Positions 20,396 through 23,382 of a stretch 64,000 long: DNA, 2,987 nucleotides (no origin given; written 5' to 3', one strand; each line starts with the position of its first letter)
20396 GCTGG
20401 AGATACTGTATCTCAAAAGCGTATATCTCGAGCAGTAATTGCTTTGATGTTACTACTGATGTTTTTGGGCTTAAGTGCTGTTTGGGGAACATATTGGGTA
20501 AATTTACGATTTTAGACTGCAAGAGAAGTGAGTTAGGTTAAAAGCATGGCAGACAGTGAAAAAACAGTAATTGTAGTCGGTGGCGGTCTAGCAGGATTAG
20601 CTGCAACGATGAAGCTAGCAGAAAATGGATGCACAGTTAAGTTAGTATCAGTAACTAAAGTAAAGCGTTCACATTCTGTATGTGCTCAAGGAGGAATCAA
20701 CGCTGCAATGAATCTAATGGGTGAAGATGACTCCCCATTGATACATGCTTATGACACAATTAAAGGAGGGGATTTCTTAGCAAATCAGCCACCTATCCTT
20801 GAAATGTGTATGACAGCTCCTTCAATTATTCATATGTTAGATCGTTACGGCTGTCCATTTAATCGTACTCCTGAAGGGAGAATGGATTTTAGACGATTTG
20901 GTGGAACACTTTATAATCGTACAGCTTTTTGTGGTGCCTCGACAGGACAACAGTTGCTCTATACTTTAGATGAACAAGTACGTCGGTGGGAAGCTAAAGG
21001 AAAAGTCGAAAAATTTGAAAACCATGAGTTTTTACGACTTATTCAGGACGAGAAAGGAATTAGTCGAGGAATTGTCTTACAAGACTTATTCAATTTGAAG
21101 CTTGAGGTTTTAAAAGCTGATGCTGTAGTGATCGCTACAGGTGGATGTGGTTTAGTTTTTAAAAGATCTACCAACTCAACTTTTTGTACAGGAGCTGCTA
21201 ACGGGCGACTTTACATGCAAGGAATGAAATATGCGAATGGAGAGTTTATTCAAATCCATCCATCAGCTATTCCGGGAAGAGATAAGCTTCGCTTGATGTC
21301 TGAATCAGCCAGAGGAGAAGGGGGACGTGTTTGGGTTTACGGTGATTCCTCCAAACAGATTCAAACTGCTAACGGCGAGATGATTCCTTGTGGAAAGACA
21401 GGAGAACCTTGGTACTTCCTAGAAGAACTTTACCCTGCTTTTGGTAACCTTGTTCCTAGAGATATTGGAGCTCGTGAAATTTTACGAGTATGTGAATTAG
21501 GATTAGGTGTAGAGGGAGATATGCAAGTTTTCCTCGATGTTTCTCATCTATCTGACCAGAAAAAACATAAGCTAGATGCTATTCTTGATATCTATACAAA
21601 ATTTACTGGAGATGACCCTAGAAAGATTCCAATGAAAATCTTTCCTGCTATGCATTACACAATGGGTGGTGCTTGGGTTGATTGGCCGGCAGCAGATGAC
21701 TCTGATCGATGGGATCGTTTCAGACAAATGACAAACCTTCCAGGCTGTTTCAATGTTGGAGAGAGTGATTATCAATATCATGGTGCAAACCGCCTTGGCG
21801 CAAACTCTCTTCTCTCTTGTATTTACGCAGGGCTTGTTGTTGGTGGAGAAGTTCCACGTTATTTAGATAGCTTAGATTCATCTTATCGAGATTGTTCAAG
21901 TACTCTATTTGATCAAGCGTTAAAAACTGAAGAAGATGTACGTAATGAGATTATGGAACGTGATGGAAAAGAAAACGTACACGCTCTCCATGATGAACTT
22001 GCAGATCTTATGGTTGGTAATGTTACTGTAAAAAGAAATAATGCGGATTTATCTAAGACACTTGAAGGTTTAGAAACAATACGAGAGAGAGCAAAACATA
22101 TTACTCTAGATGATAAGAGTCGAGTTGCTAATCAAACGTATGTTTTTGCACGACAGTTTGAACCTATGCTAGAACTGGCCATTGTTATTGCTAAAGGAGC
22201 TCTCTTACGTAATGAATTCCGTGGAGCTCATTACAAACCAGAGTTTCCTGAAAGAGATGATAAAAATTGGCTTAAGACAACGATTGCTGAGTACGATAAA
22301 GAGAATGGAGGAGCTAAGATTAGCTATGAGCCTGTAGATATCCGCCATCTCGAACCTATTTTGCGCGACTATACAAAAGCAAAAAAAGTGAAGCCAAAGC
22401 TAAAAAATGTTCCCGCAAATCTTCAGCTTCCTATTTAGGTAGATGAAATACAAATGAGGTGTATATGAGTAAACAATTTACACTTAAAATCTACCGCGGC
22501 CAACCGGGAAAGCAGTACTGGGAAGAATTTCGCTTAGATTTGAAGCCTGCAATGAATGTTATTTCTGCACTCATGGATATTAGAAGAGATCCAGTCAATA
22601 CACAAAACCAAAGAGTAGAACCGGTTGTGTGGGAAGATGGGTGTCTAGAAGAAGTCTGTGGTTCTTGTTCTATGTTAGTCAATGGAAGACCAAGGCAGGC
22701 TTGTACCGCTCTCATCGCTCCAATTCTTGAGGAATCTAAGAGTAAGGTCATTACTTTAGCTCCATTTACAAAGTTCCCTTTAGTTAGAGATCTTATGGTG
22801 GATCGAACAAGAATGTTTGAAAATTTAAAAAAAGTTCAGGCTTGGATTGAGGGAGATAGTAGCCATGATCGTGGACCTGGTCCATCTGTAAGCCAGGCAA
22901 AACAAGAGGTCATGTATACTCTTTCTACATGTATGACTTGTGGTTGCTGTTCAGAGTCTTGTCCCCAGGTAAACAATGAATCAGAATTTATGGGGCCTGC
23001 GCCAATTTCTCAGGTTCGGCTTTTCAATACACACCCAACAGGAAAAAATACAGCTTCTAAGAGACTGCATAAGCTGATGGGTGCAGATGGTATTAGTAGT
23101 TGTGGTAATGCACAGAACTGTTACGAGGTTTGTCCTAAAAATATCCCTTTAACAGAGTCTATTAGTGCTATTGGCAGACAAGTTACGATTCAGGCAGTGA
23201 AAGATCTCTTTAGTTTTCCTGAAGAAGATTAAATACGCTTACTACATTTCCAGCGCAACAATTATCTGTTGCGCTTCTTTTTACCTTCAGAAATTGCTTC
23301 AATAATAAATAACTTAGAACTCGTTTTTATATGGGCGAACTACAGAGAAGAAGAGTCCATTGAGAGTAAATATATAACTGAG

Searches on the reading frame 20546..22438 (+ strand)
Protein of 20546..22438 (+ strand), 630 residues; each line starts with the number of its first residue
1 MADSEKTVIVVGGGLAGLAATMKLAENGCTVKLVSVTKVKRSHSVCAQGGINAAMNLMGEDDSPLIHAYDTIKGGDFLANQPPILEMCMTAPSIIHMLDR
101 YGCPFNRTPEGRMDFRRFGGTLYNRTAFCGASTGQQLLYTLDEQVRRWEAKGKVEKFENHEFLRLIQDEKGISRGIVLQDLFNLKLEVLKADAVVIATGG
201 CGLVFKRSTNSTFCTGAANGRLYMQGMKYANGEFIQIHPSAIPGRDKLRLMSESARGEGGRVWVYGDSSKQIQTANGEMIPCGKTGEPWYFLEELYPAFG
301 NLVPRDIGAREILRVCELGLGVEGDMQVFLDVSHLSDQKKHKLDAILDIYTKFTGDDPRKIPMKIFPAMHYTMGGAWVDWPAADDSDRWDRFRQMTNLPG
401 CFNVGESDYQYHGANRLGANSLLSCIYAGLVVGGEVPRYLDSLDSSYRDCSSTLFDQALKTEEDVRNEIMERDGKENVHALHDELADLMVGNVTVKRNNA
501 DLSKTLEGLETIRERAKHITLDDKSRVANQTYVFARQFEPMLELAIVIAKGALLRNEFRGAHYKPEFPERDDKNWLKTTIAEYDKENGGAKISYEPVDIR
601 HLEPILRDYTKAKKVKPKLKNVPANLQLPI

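Call 18: search_protein_families(library=pfam, proteins=[window:20546-22438:+], max_evalue=0.0001)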
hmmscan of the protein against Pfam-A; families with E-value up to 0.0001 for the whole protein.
window:20546-22438:+ (630 aa): 5 families
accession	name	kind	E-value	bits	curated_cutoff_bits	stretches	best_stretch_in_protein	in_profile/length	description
PF00890.30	FAD_binding_2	-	1.5e-66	225.7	20.4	1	8-422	2-414/414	FAD binding domain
PF02910.25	Succ_DH_flav_C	-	2.4e-37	128.2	20.8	1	482-609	1-130/130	Fumarate reductase flavoprotein C-term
PF07992.20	Pyr_redox_2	-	2e-06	27.9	26.1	1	7-200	2-109/291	Pyridine nucleotide-disulphide oxidoreductase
PF01134.28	GIDA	-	4.5e-06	26.4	22.1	0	7-46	1-40/391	Glucose inhibited division protein A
PF03486.20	HI0933_like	-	6.7e-05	22.9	50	0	7-53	2-49/244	HI0933-like protein Rossmann domain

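Call 20: search_solved_structures(query=window:20546-22438:+, max_evalue=1e-20)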
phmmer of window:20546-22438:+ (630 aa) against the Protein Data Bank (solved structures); distinct sequences matched with E-value up to 1e-20: 33.
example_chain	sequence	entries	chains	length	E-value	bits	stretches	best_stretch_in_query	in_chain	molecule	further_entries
9lay_A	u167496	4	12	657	5.5e-94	318.9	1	6-609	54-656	Succinate dehydrogenase or fumarate reductase, flavoprotein subunit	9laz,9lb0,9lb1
2b76_A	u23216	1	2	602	3e-75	257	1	8-610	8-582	Fumarate reductase flavoprotein subunit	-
1kf6_A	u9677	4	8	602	7.9e-75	255.6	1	8-610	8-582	FUMARATE REDUCTASE FLAVOPROTEIN | Fumarate reductase flavoprotein subunit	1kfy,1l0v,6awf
3cir_A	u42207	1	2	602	7.9e-75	255.6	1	8-610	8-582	Fumarate reductase flavoprotein subunit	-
5vpn_A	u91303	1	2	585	3e-74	253.7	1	8-609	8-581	Fumarate reductase flavoprotein subunit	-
3p4p_A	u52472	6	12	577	8.4e-74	252.2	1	8-604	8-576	Fumarate reductase flavoprotein subunit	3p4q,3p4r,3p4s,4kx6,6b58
6lum_A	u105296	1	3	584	3.2e-72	247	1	7-609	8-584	Succinate dehydrogenase subunit A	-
8b6g_CA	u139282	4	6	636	4.3e-71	243.3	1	7-598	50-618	Succinate dehydrogenase [ubiquinone] flavoprotein subunit, mitochondrial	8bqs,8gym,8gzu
1nek_A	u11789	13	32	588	3.1e-70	240.5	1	7-584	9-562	Succinate dehydrogenase flavoprotein subunit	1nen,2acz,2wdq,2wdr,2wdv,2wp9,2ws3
9fq7_2M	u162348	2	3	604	9.4e-69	235.6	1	8-614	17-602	Succinate dehydrogenase [ubiquinone] flavoprotein subunit, mitochondrial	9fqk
9fzl_2M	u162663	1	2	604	9.4e-69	235.6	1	8-614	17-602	Succinate dehydrogenase [ubiquinone] flavoprotein subunit, mitochondrial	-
5xmj_A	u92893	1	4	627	4.5e-67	230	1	110-595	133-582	fumarate reductase flavoprotein subunit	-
9lig_A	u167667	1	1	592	8.1e-66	225.9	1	3-582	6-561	Succinate dehydrogenase [ubiquinone] flavoprotein subunit, mitochondrial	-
9kq3_A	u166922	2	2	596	8.2e-66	225.8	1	3-582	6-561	Succinate dehydrogenase [ubiquinone] flavoprotein subunit, mitochondrial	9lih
9kps_A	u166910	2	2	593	8.2e-66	225.8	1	3-582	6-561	Succinate dehydrogenase [ubiquinone] flavoprotein subunit, mitochondrial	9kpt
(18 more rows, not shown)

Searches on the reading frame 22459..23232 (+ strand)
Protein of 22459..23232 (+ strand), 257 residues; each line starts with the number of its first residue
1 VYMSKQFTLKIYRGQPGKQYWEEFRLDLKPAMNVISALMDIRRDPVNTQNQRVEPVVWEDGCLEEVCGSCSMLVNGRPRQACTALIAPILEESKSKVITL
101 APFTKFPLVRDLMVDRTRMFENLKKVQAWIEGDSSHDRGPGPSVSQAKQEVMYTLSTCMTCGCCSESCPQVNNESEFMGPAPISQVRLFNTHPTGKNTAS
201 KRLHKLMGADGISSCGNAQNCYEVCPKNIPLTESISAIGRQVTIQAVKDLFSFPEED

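Call 18: search_protein_families(library=pfam, proteins=[window:22459-23232:+], max_evalue=0.0001)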
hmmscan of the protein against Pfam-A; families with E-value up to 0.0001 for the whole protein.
window:22459-23232:+ (257 aa): 4 families
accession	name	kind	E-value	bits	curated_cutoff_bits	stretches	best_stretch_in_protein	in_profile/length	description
PF13085.11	Fer2_3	-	4.2e-27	94.7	27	1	8-121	1-107/107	2Fe-2S iron-sulfur cluster binding domain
PF13183.11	Fer4_8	-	1.4e-08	35.6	27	1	155-229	2-68/68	4Fe-4S dicluster domain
PF12838.12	Fer4_7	-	1.8e-05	25.5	27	0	146-170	26-50/52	4Fe-4S dicluster domain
PF13534.11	Fer4_17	-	3.7e-05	24.6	22.2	1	158-229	2-60/61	4Fe-4S dicluster domain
